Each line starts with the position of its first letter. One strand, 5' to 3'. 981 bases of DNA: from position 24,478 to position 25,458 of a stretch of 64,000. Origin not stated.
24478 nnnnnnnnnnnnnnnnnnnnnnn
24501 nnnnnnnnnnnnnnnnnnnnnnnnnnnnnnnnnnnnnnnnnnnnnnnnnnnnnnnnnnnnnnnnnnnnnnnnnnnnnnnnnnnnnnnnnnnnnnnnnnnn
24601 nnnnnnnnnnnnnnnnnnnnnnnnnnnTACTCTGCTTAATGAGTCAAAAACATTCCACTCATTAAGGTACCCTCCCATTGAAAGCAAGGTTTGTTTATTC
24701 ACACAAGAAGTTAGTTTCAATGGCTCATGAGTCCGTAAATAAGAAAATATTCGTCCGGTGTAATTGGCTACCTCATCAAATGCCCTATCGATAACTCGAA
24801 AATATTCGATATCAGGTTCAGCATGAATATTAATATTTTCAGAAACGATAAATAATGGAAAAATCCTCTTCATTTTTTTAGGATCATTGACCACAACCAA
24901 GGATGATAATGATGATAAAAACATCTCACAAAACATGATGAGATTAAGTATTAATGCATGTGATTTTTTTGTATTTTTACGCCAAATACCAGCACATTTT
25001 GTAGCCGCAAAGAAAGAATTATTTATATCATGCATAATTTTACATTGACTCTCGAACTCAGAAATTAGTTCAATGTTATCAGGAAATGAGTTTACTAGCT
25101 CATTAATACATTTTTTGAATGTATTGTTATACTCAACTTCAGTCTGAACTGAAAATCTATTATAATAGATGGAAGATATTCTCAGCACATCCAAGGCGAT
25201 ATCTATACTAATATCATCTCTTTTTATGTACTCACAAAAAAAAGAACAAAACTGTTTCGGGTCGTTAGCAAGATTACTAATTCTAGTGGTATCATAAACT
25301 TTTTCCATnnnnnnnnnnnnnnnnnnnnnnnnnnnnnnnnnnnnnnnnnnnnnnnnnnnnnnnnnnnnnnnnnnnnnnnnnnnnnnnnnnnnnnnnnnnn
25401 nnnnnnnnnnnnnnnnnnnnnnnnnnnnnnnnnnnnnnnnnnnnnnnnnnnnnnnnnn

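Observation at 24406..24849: Perfect in-frame 222-bp tandem duplication inside the 756-aa gene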

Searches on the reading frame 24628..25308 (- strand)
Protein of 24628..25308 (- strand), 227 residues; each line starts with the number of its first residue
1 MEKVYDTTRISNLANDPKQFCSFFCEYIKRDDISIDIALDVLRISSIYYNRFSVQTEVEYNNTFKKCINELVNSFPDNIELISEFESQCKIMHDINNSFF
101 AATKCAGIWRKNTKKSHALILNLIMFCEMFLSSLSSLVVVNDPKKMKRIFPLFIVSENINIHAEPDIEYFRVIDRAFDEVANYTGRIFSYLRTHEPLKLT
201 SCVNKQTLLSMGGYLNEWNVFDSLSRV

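Call 84: list_cluster_members(proteins=[window:24628-25308:-, window:24628-25320:-, window:23053-24627:-, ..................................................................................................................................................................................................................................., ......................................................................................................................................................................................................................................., window:24631-25308:-, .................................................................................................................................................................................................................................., window:23053-24624:-])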
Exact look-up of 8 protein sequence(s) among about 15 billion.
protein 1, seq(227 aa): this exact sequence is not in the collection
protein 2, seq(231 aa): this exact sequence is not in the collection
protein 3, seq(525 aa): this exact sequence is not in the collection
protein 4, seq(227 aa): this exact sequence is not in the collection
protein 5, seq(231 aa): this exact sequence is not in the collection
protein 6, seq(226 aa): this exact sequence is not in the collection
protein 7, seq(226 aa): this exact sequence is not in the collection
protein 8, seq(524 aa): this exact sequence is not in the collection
